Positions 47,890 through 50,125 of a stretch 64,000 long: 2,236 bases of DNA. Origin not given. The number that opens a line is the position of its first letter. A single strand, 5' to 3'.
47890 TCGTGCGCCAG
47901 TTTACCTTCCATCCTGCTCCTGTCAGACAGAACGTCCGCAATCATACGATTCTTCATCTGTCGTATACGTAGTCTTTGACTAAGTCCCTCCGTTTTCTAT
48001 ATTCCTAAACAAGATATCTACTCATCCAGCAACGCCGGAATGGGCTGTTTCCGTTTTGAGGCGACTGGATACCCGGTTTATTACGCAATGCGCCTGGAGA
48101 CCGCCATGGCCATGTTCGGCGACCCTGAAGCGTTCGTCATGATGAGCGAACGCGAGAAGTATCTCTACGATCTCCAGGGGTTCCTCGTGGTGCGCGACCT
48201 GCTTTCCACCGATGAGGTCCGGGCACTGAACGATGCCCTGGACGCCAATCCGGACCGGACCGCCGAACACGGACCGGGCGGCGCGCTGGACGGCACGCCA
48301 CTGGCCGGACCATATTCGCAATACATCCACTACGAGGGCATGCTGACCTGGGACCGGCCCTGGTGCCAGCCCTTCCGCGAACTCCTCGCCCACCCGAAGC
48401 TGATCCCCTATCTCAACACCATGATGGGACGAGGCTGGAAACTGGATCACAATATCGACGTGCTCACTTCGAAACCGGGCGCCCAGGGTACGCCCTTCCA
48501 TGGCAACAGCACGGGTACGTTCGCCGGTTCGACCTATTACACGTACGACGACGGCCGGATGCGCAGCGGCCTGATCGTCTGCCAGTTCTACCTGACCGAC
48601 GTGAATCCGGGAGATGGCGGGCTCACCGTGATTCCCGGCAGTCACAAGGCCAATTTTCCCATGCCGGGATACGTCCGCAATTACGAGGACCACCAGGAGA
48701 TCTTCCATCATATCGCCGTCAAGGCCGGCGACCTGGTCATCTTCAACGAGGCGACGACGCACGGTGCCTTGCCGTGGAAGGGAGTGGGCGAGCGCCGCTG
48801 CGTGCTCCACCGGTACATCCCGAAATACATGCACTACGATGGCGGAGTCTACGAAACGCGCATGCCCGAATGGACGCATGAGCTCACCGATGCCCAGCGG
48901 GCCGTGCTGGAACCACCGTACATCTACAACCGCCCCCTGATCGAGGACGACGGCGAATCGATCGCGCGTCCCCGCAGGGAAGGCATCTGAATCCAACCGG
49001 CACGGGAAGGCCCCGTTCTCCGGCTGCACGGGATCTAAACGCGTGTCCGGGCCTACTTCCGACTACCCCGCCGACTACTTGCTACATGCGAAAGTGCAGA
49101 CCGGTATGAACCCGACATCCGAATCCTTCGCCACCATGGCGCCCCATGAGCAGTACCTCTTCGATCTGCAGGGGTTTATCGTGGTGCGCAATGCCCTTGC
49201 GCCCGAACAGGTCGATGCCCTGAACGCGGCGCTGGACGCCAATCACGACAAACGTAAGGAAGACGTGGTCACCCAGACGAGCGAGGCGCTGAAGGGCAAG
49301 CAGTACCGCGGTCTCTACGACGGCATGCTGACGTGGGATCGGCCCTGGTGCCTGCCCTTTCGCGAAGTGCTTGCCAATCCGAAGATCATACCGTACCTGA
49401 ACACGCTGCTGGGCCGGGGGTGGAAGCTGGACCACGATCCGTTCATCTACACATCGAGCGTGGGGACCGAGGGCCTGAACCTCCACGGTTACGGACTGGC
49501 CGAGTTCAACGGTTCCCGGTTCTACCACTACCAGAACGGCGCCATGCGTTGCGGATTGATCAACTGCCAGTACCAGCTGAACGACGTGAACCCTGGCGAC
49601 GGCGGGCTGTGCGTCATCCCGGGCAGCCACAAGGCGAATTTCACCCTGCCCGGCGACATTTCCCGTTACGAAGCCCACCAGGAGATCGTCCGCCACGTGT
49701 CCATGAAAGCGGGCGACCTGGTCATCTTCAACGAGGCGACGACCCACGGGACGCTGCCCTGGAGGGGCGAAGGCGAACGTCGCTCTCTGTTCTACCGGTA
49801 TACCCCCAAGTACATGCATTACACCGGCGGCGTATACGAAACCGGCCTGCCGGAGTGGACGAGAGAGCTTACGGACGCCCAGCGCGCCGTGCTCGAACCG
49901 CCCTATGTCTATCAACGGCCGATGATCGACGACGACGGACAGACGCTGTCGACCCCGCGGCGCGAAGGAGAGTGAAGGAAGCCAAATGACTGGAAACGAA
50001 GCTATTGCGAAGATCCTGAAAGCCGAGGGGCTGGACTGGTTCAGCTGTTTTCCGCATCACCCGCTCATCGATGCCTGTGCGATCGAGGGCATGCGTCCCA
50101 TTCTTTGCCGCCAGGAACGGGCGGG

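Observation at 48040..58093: A cluster of two tandem PhyH dioxygenases, a TPP enzyme, an MlrC-like M81 peptidase, a DMT exporter, a HAD-like remnant, an M20 amidohydrolase and an unknown 587-aa protein. It may be a catabolic or tailoring pathway with no obvious described counterpart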

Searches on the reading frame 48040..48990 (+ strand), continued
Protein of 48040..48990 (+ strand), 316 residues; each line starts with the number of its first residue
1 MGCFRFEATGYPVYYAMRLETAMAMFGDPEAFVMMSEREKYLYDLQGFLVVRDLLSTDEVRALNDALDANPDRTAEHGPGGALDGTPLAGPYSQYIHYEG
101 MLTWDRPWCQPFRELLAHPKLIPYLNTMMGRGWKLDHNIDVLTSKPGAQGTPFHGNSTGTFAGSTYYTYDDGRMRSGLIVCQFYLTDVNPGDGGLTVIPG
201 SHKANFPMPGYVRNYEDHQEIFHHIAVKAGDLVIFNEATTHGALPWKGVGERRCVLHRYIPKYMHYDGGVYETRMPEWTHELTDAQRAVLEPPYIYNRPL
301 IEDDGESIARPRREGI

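Call 83: fold_search(model_id=the predicted structure, library=pdb)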
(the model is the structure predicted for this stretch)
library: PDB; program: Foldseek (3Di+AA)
matches with E <= 10: 1812; with E <= 0.001: 544
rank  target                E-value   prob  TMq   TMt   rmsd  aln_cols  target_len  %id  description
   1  4xca_C                3.2e-15  1.00  0.54  0.62   7.8       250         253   23  Crystal Structure of HygX from Streptomyces hygroscopicus with nickel and 2-oxoglutarate bound (released 2015-08-05)
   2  4xcb_B                8.2e-15  1.00  0.53  0.60   7.8       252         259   21  Crystal Structure of HygX from Streptomyces hygroscopicus with nickel, 2-oxoglutarate, and hygromycin B bound (released 2015-08-05)
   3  4xcb_A                8.7e-15  1.00  0.55  0.62   7.4       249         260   22  Crystal Structure of HygX from Streptomyces hygroscopicus with nickel, 2-oxoglutarate, and hygromycin B bound (released 2015-08-05)
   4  4xcb_D                9.3e-15  1.00  0.54  0.62   7.7       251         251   22  Crystal Structure of HygX from Streptomyces hygroscopicus with nickel, 2-oxoglutarate, and hygromycin B bound (released 2015-08-05)
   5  4xca_D                1.2e-14  1.00  0.53  0.61   8.6       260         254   22  Crystal Structure of HygX from Streptomyces hygroscopicus with nickel and 2-oxoglutarate bound (released 2015-08-05)
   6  4xca_A                2.0e-14  1.00  0.54  0.61   8.1       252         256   21  Crystal Structure of HygX from Streptomyces hygroscopicus with nickel and 2-oxoglutarate bound (released 2015-08-05)
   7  4xca_B                5.9e-14  1.00  0.54  0.64   7.9       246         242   22  Crystal Structure of HygX from Streptomyces hygroscopicus with nickel and 2-oxoglutarate bound (released 2015-08-05)
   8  4zpi_A                9.2e-14  1.00  0.54  0.63   7.7       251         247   20  Crystal Structure of HygX from Streptomyces hygroscopicus with iron bound (released 2015-08-05)
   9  4xc9_B                1.1e-13  1.00  0.51  0.60   8.9       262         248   21  Crystal Structure of apo HygX from Streptomyces hygroscopicus (released 2015-08-05)
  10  4zpi_C                1.2e-13  1.00  0.52  0.60   7.8       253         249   21  Crystal Structure of HygX from Streptomyces hygroscopicus with iron bound (released 2015-08-05)
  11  5zm3_B                2.5e-13  1.00  0.59  0.61   6.3       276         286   18  Fe(II)/(alpha)ketoglutarate-dependent dioxygenase AndA with preandiloid B (released 2018-07-18)
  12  4xc9_C                2.5e-13  1.00  0.51  0.61   9.5       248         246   22  Crystal Structure of apo HygX from Streptomyces hygroscopicus (released 2015-08-05)
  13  8zyb_D                4.6e-13  1.00  0.58  0.63   8.0       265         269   20  a-KG dependent oxygenase (released 2025-06-18)
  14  5zm4_C                4.6e-13  1.00  0.59  0.61   7.1       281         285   17  Fe(II)/(alpha)ketoglutarate-dependent dioxygenase AndA with preandiloid C (released 2018-07-18)
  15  4zpi_B                4.6e-13  1.00  0.52  0.62   7.9       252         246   22  Crystal Structure of HygX from Streptomyces hygroscopicus with iron bound (released 2015-08-05)
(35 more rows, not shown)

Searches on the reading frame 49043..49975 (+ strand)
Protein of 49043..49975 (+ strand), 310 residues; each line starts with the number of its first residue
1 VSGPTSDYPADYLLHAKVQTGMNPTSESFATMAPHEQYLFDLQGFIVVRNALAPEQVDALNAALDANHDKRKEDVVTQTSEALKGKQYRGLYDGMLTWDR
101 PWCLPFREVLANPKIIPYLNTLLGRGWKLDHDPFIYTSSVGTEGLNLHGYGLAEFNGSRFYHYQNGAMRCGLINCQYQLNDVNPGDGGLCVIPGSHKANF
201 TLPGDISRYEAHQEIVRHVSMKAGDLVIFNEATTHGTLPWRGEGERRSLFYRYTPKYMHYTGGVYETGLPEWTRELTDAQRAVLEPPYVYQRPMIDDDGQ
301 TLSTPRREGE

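Call 3: search_protein_families(library=pfam, proteins=[window:49043-49975:+], max_evalue=0.01)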
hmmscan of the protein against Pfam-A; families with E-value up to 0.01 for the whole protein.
window:49043-49975:+ (310 aa): 3 families
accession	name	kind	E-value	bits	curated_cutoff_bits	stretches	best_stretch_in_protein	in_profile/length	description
PF05721.19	PhyH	-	5.9e-17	63.1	22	1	40-247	1-212/213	Phytanoyl-CoA dioxygenase (PhyH)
PF13759.12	2OG-FeII_Oxy_5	-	0.00064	20.5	27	1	191-249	40-98/101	Putative 2OG-Fe(II) oxygenase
PF13640.12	2OG-FeII_Oxy_3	-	0.0054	18.1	27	1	173-249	30-93/98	2OG-Fe(II) oxygenase superfamily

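Call 5: search_protein_families(library=ncbifam, proteins=[window:49043-49975:+], max_evalue=0.01)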
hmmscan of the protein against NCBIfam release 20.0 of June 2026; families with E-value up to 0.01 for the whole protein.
window:49043-49975:+ (310 aa): 4 families
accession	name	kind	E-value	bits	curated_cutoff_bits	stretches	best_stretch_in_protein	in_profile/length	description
TIGR02408.1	ectoine_ThpD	equivalog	3.7e-05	23.2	336.5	0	161-215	134-188/277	ectoine hydroxylase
TIGR01762.1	chlorin-enz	subfamily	5.5e-05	22.6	226.3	0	216-259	208-252/288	chlorinating enzyme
TIGR04436.1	SpoChoClust_3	subfamily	0.0052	16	200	0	108-261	73-208/300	putative 2OG-Fe(II) oxygenase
NF052437.1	MPhHdxlPhnYGIM8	equivalog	0.0089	15.5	500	0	173-254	130-214/260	methylphosphonate hydroxylase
